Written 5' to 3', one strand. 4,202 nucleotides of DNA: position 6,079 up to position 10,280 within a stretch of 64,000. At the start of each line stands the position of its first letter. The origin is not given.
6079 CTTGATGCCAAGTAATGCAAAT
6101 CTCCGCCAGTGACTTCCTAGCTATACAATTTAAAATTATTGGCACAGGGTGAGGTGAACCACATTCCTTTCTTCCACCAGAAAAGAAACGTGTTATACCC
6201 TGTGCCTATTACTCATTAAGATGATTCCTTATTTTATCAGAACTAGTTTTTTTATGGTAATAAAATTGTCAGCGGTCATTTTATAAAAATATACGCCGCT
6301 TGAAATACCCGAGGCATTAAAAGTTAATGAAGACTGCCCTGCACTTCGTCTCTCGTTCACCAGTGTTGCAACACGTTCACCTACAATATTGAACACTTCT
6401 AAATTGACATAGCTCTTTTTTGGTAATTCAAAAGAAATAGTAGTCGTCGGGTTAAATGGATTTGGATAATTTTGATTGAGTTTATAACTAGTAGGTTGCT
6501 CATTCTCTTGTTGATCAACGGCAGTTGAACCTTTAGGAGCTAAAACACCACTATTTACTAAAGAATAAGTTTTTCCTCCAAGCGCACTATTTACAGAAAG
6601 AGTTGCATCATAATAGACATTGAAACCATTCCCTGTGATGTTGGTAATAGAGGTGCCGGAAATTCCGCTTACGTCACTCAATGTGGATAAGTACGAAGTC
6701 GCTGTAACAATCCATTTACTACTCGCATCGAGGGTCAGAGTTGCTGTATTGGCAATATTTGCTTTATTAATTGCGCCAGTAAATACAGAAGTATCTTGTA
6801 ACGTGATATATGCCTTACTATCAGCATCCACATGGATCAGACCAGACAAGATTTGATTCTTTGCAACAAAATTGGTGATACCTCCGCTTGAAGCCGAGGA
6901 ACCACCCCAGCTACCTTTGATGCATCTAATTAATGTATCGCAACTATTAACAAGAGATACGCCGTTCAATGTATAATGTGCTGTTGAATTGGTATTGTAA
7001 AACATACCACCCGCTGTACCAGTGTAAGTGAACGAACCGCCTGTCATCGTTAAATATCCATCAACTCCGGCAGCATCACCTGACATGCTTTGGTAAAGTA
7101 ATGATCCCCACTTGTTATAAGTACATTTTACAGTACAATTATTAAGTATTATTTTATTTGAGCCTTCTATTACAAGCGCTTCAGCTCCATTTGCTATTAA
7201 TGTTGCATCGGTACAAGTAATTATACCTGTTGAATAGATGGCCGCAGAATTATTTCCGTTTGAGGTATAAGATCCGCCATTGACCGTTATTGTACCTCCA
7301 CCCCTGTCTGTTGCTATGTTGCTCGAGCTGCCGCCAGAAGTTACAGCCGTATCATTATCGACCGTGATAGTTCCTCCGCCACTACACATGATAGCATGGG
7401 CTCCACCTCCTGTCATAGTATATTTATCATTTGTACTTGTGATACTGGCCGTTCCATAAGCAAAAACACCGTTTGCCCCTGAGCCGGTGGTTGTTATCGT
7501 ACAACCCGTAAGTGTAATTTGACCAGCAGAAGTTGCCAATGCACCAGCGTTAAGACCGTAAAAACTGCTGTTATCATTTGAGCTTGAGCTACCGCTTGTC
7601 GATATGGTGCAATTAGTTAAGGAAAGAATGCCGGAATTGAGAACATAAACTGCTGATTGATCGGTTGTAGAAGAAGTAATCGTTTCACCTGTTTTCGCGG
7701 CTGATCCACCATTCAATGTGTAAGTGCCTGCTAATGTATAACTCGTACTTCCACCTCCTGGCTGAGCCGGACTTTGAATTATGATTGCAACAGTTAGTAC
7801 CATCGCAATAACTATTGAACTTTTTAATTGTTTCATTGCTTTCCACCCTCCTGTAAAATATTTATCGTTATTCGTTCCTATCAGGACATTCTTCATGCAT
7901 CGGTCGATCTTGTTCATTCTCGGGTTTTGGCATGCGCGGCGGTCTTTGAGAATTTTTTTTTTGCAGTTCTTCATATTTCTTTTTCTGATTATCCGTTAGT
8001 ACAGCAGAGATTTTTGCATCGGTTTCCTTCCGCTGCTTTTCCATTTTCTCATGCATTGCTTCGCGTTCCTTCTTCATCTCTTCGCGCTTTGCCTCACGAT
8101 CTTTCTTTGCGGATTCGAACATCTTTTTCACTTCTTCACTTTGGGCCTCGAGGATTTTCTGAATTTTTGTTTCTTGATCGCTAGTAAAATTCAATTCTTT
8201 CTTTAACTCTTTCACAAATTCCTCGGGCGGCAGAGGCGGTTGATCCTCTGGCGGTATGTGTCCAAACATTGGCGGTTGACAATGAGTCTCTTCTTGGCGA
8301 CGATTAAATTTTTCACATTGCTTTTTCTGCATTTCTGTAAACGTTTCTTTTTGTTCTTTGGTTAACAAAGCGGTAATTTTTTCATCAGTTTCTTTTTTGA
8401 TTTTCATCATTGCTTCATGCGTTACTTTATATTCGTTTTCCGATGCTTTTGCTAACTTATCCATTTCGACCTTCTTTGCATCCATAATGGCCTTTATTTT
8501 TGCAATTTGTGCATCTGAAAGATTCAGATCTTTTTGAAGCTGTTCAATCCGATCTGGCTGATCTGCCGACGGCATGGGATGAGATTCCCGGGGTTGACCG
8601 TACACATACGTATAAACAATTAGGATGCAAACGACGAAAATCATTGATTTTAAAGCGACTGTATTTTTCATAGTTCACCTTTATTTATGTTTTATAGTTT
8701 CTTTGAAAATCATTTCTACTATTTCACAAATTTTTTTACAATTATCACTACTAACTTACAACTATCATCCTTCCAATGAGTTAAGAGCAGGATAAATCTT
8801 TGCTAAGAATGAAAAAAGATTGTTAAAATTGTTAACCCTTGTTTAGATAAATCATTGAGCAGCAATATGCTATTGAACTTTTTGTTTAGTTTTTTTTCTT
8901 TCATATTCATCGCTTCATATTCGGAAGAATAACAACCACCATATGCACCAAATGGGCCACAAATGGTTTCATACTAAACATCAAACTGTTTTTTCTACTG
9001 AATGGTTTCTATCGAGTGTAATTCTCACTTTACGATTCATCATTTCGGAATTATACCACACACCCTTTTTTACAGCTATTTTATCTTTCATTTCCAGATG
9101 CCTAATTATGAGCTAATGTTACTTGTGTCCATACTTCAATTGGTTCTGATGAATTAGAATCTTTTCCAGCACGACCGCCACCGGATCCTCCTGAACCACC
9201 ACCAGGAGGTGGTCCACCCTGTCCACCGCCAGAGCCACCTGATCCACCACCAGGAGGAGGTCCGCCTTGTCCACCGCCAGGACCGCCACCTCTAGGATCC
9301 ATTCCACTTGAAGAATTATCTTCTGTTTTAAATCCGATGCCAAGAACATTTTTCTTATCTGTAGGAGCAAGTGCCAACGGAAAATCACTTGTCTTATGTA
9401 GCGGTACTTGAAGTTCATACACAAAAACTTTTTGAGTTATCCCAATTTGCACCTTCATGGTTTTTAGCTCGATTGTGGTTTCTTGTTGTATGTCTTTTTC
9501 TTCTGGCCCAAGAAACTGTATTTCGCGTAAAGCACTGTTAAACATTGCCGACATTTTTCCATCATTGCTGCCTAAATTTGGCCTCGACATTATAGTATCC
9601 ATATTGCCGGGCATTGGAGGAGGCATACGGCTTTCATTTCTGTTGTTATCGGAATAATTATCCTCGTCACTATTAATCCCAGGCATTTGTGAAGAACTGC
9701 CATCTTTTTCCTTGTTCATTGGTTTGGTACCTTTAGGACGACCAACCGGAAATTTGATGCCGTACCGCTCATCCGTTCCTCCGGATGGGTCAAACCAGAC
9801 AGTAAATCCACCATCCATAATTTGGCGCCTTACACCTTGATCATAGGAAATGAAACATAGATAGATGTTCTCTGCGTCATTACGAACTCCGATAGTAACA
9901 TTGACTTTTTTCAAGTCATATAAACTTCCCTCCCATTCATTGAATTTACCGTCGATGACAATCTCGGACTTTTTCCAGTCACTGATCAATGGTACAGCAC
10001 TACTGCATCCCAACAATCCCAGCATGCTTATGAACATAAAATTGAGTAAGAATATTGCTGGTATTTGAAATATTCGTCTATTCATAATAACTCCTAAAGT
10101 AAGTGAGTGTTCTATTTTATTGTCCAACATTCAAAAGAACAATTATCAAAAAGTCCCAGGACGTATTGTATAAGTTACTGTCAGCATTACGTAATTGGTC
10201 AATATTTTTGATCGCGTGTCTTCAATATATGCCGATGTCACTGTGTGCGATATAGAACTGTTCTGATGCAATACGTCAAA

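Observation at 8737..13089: Conserved ~100-bp cis-element present twice (8737..8836 and 12988..13089) with TGTTAA direct repeats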

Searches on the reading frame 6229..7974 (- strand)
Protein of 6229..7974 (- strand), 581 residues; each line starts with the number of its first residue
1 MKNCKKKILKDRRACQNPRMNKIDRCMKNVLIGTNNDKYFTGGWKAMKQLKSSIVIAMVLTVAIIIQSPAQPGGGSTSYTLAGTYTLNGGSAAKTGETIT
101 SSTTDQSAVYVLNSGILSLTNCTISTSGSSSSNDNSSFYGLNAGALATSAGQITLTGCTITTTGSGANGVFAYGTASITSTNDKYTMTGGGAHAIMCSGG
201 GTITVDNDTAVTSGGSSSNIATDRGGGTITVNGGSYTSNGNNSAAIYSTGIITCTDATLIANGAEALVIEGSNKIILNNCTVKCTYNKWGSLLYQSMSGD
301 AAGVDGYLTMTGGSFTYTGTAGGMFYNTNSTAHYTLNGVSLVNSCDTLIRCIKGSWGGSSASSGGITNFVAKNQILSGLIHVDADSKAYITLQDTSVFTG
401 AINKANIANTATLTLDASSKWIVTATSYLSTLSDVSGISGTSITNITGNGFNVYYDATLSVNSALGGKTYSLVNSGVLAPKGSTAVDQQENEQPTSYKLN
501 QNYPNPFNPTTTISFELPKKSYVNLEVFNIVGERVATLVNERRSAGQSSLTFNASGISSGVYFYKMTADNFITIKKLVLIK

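Call 7: search_protein_families(library=pfam, proteins=[window:6229-7974:-], max_evalue=0.01)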
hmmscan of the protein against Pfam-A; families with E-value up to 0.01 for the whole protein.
window:6229-7974:- (581 aa): 2 families
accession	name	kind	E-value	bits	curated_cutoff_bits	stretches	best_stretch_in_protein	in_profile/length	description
PF18962.6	Por_Secre_tail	-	9.7e-13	48.7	27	1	503-578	2-74/75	Secretion system C-terminal sorting domain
PF13860.13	FlgD_ig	-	0.0051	17.2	27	0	508-569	7-76/79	FlgD Ig-like domain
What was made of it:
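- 6229..7974 (-): T9SS-sorted secreted protein downstream of the LTXXQ gene, probably in the same transcription unit. The true start is probably internal. Por_Secre_tail (call 7).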

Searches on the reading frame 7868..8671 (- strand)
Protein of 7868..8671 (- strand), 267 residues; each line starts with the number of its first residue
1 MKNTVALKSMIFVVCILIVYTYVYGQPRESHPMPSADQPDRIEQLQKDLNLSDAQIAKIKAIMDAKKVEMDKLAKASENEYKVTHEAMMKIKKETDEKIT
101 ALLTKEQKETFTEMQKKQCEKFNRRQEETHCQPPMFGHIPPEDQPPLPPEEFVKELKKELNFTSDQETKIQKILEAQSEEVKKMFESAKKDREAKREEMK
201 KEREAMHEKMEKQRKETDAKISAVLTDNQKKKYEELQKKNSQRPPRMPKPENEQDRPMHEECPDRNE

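Call 7: search_protein_families(library=pfam, proteins=[window:7868-8671:-], max_evalue=0.01)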
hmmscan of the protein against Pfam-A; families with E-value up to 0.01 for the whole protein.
window:7868-8671:- (267 aa): 2 families
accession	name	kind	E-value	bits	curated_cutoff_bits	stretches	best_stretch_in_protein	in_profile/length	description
PF07813.17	LTXXQ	-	5e-12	46.8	24.3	2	151-237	4-100/100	LTXXQ motif family protein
PF13801.11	Metal_resist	-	8.1e-07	29.7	29.2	1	11-79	7-70/125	Heavy-metal resistance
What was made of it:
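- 7868..8671 (-): LTXXQ (Spy/CpxP-like) periplasmic protein gene, the proposed target of copy A. Pfam LTXXQ 5e-12 (call 7).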

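Call 46: search_protein_families(library=ncbifam, proteins=[window:7868-8671:-], max_evalue=0.01)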
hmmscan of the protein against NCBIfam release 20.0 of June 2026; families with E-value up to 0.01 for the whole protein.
window:7868-8671:- (267 aa): 2 families
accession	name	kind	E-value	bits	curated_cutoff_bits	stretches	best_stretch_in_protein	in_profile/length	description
NF007769.1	PRK10455.1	equivalog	2.7e-07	31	174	1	39-78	47-86/160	ATP-independent periplasmic protein-refolding chaperone Spy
NF009391.0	PRK12750.1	equivalog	2.3e-05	24.4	148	0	23-88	25-94/170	CpxP family protein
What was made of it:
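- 7868..8671 (-): Weak Spy and CpxP matches (call 46).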

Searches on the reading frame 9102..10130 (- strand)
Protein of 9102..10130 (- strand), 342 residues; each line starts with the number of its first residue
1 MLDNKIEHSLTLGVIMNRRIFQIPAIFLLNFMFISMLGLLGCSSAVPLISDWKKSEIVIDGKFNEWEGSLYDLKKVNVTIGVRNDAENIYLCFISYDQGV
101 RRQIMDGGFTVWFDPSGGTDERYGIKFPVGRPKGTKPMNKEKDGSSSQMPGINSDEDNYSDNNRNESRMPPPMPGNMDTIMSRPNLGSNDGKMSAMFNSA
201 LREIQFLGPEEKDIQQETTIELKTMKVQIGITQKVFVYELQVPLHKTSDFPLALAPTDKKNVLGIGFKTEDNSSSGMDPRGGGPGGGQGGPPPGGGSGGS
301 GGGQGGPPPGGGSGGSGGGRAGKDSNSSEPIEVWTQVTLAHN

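Call 7: search_protein_families(library=pfam, proteins=[window:9102-10130:-], max_evalue=0.01)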
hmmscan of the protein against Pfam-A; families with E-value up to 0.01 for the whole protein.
window:9102-10130:- (342 aa): 0 families

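Call 46: search_protein_families(library=ncbifam, proteins=[window:9102-10130:-], max_evalue=0.01)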
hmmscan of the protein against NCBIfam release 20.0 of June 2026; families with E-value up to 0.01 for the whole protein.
window:9102-10130:- (342 aa): 0 families
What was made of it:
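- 9102..10130 (-): 342-aa lipoprotein of unknown family (LLGCSS lipobox). It is the gene divergent from the kinase in the most distant relatives. No Pfam or NCBIfam family (calls 7, 46).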
